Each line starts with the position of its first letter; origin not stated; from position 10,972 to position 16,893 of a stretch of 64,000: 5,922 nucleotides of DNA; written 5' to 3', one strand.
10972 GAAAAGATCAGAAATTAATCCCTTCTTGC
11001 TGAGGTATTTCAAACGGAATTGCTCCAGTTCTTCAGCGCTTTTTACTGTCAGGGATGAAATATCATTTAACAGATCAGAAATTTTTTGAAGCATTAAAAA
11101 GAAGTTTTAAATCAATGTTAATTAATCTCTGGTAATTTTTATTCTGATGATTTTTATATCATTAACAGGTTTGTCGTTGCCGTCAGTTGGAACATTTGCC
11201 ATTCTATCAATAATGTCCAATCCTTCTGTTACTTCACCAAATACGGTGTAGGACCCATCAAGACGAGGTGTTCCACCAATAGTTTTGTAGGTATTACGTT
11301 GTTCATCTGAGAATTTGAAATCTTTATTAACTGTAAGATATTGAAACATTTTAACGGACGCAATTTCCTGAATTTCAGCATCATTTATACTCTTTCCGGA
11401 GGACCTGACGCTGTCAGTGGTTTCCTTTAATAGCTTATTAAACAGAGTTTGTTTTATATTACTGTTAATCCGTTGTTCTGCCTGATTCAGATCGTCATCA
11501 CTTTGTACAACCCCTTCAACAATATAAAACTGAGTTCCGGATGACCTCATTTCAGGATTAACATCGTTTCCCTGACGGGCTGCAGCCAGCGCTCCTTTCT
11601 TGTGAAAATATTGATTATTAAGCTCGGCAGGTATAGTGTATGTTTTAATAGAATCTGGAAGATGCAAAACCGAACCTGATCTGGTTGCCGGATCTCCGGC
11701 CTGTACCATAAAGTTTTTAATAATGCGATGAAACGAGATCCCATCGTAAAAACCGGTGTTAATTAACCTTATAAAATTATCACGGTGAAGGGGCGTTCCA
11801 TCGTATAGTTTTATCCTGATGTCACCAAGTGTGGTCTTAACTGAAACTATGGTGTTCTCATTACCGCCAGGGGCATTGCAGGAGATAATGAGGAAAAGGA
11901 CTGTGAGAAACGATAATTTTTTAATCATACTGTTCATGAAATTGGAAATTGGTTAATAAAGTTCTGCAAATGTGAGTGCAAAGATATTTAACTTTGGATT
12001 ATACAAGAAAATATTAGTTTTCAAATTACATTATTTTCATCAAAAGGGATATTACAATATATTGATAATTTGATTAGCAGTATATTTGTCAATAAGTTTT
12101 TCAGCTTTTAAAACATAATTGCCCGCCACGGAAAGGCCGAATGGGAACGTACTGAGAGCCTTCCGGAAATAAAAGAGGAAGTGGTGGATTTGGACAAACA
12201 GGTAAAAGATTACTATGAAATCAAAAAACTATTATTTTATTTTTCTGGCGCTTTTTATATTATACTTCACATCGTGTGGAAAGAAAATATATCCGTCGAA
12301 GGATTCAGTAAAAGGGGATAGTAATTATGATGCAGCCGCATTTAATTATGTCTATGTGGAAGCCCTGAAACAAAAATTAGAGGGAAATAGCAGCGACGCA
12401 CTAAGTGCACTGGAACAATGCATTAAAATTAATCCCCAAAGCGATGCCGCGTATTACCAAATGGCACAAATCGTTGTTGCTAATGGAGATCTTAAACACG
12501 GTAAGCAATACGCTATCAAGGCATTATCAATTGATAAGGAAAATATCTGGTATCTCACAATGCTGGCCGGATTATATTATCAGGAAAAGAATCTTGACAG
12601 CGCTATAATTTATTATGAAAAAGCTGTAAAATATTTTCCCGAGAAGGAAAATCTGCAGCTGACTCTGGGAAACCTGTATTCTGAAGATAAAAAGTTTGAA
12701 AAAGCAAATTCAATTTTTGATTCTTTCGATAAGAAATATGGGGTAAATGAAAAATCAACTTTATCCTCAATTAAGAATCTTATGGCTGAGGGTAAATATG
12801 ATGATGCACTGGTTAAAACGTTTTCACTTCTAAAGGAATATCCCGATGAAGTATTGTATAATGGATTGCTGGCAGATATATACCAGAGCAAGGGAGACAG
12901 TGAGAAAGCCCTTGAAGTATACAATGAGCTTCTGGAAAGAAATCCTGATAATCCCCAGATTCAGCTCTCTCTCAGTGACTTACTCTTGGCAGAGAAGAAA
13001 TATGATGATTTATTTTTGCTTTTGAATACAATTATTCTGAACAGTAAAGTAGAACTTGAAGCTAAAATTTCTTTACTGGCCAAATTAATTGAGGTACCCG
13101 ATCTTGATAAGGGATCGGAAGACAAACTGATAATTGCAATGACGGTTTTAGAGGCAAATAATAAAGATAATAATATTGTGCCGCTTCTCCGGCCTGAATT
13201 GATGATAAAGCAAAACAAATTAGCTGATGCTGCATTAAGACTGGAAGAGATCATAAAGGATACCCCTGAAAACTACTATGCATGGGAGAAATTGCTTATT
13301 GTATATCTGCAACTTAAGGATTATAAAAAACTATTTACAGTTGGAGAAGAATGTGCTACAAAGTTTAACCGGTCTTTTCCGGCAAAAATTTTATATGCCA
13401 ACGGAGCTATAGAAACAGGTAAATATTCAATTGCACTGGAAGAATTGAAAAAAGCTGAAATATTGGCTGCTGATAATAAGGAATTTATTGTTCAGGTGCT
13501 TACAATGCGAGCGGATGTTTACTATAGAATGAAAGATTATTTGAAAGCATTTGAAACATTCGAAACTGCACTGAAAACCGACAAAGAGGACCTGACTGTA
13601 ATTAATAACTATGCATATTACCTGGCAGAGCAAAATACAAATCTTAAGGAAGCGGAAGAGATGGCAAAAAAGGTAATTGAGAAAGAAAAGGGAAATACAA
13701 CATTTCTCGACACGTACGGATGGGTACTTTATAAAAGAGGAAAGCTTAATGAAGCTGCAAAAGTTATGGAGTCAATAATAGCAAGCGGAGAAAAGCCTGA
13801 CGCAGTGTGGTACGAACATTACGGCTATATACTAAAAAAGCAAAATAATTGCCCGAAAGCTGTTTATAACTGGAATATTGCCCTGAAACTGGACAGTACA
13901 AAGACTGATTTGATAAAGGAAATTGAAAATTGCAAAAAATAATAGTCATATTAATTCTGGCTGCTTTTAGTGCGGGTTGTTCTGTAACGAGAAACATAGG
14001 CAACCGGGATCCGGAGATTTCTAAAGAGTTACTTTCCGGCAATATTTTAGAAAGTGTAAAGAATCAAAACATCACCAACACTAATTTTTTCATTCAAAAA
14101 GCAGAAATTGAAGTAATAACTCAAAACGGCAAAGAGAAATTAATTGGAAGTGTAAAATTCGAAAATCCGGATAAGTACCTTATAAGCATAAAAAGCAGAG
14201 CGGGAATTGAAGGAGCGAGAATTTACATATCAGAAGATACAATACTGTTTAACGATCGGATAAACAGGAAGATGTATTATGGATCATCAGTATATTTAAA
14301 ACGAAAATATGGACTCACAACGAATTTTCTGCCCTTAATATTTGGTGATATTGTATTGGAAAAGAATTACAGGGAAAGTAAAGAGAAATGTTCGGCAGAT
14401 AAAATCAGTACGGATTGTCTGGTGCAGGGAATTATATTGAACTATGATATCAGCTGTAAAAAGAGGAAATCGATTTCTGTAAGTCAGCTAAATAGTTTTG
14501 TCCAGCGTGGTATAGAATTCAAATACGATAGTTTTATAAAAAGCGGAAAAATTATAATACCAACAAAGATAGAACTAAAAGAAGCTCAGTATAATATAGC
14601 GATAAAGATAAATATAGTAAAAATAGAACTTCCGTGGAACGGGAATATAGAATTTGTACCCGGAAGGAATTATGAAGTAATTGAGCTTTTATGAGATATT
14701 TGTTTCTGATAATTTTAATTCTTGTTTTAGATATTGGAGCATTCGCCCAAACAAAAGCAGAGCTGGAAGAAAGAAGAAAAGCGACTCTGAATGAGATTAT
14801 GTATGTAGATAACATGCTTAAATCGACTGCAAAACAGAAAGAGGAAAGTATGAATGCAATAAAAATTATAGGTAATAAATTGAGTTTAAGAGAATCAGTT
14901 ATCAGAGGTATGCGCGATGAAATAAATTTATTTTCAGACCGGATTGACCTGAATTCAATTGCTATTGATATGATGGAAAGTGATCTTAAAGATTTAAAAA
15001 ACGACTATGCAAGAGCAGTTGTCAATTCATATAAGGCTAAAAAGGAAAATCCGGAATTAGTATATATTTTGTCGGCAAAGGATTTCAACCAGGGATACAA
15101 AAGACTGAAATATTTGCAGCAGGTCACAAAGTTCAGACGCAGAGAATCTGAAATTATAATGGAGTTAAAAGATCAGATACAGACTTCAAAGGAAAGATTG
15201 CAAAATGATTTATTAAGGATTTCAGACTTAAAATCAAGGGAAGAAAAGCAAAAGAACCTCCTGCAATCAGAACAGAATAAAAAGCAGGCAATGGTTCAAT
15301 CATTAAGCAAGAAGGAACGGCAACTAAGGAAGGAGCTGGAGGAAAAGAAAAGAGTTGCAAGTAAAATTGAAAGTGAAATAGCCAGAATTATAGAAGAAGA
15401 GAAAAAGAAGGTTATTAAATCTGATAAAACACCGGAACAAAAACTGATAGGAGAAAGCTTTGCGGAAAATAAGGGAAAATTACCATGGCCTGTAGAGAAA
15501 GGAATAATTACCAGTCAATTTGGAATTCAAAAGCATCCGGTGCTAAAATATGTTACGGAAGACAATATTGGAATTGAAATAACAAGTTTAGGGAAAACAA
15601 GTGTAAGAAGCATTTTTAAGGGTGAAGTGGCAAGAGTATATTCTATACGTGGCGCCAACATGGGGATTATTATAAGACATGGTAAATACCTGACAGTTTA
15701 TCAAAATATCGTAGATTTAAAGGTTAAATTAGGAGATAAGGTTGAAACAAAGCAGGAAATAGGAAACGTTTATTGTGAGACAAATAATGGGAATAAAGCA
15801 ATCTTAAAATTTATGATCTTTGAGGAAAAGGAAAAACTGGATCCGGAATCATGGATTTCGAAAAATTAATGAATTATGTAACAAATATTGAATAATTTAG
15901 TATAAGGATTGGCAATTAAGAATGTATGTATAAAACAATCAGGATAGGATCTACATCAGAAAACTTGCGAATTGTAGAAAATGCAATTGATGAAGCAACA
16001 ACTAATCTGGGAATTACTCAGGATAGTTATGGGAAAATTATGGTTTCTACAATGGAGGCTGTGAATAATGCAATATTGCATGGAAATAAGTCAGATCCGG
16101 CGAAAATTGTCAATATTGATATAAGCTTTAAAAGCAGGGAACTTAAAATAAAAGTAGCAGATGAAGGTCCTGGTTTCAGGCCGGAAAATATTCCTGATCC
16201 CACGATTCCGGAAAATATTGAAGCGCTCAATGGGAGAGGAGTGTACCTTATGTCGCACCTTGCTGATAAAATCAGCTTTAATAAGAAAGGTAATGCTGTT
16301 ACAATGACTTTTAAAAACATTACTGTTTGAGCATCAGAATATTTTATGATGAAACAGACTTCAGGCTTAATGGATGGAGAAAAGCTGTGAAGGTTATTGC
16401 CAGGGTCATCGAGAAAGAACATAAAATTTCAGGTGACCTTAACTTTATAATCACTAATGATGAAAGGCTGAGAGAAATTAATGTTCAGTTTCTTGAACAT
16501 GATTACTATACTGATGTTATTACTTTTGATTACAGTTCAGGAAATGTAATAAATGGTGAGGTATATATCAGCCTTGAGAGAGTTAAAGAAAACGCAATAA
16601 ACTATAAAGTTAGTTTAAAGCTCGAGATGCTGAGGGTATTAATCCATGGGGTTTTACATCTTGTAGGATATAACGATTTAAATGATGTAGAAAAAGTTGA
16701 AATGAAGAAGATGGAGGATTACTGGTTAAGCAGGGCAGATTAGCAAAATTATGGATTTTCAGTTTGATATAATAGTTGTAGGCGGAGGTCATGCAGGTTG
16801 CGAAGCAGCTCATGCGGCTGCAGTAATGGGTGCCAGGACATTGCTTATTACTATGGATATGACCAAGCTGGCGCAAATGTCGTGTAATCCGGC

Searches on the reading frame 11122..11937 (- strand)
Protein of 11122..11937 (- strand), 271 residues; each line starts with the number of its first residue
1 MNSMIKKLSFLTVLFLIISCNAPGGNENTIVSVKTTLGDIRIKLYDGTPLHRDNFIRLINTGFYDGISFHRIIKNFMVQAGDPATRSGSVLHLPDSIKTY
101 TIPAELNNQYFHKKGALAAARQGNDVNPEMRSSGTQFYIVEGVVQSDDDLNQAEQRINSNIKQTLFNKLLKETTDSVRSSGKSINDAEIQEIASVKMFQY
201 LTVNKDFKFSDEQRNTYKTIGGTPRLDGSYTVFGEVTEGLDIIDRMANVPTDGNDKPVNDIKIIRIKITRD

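Call 37: search_protein_families(library=pfam, proteins=[window:11122-11937:-], max_evalue=0.0001)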
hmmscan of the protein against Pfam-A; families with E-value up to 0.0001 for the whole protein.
window:11122-11937:- (271 aa): 1 family
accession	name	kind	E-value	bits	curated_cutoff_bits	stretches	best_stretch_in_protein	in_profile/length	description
PF00160.26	Pro_isomerase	-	4.5e-40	137.9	21.7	2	31-170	2-128/159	Cyclophilin type peptidyl-prolyl cis-trans isomerase/CLD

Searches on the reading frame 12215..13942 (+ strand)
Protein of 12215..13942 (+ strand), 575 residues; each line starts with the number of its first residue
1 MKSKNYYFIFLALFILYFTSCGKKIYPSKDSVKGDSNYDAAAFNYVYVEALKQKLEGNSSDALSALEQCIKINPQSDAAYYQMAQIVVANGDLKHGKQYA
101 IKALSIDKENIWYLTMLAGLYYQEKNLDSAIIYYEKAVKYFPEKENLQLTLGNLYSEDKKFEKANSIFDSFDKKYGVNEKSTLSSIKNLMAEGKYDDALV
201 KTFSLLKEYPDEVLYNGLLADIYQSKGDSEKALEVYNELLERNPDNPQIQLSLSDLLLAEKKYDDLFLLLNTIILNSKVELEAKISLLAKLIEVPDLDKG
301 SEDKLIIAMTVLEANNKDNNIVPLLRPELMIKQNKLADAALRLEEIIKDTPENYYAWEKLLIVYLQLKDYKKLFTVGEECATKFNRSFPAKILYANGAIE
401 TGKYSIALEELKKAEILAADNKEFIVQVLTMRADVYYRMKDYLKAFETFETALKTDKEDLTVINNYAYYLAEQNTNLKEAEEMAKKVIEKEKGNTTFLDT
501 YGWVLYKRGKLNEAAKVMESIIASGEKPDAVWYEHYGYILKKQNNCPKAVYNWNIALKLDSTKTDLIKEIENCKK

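Call 37: search_protein_families(library=pfam, proteins=[window:12215-13942:+], max_evalue=0.0001)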
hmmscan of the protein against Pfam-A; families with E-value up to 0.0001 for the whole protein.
window:12215-13942:+ (575 aa): 24 families
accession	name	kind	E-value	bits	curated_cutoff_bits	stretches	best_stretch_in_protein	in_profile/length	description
PF14559.12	TPR_19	-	1.6e-32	112.1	25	1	189-251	1-63/68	Tetratricopeptide repeat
PF13428.12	TPR_14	-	4e-27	92.4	23.5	0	218-254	6-42/44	Tetratricopeptide repeat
PF13432.12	TPR_16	-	7.2e-24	84.3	32.7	1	219-265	3-49/65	Tetratricopeptide repeat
PF07719.23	TPR_2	-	4.2e-23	79.9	27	0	218-246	6-34/34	Tetratricopeptide repeat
PF23914.1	TPR_CcmH_CycH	-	1.3e-18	67.8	42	2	435-522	59-148/158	Cytochrome c-type biogenesis protein H TPR domain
PF13181.12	TPR_8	-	1.4e-18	65.8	25.7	1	217-246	5-34/34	Tetratricopeptide repeat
PF13431.12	TPR_17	-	2.4e-18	65.3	24.4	0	66-92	2-28/34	Tetratricopeptide repeat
PF25064.1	ARM_TT21_5th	-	1.3e-17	64.6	27.8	0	218-267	6-55/117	TT21 fifth ARM repeats domain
PF12895.13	ANAPC3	-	8.7e-17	61.6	27.2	0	125-199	3-76/82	Anaphase-promoting complex, cyclosome, subunit 3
PF13414.12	TPR_11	-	4.8e-16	58.6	26.8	1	221-253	2-34/42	TPR repeat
PF13424.12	TPR_12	-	7.5e-16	58.5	30.1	0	395-457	10-76/77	Tetratricopeptide repeat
PF00515.34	TPR_1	-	5.5e-15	54.9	27.8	0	219-246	7-34/34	Tetratricopeptide repeat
PF13174.12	TPR_6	-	1.8e-13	50.6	26.3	0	219-245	6-32/33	Tetratricopeptide repeat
PF24575.1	TPR_Slam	-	5e-13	49.8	35.2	1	206-264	41-98/104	Surface lipoprotein assembly modifier, N-terminal TPR repeats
PF13176.12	TPR_7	-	1.9e-08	34.2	27.9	0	218-245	4-31/36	Tetratricopeptide repeat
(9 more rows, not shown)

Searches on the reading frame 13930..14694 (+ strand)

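Call 38: search_protein_families(library=pfam, proteins=[window:13930-14694:+], max_evalue=0.0001)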
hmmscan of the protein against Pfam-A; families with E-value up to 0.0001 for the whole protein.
window:13930-14694:+ (254 aa): 1 family
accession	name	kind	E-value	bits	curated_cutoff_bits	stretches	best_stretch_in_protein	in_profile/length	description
PF14125.13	DUF4292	-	1.3e-11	45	23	1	57-251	10-209/209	Domain of unknown function (DUF4292)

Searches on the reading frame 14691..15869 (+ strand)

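Call 38: search_protein_families(library=pfam, proteins=[window:14691-15869:+], max_evalue=0.0001)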
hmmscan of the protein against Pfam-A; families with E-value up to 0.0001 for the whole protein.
window:14691-15869:+ (392 aa): 1 family
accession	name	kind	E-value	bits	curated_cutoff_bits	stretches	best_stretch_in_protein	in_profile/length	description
PF01551.29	Peptidase_M23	-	1.9e-12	47.7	28.7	1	294-385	5-96/96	Peptidase family M23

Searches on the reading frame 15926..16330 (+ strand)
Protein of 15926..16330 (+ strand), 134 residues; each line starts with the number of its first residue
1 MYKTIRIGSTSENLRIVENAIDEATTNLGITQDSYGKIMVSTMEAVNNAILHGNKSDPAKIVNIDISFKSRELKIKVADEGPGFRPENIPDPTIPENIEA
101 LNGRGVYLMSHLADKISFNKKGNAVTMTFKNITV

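Call 38: search_protein_families(library=pfam, proteins=[window:15926-16330:+], max_evalue=0.0001)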
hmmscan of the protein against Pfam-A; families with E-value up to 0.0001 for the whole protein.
window:15926-16330:+ (134 aa): 2 families
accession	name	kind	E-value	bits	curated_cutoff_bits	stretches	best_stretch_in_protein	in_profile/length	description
PF13581.12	HATPase_c_2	-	1.9e-24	86.5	27.4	1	10-129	4-127/127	Histidine kinase-like ATPase domain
PF02518.31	HATPase_c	-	3.5e-06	27.9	26.4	1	44-128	12-106/111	Histidine kinase-, DNA gyrase B-, and HSP90-like ATPase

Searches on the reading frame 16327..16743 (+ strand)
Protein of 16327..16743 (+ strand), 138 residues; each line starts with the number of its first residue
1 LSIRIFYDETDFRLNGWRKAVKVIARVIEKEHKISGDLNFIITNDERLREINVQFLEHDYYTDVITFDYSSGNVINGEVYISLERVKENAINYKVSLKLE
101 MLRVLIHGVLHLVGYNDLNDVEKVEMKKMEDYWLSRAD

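Call 38: search_protein_families(library=pfam, proteins=[window:16327-16743:+], max_evalue=0.0001)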
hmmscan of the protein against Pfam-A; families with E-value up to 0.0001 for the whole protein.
window:16327-16743:+ (138 aa): 1 family
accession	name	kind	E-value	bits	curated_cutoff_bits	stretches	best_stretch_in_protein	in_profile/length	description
PF02130.23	YbeY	-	3.3e-26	92.1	25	1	22-135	13-127/129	Endoribonuclease YbeY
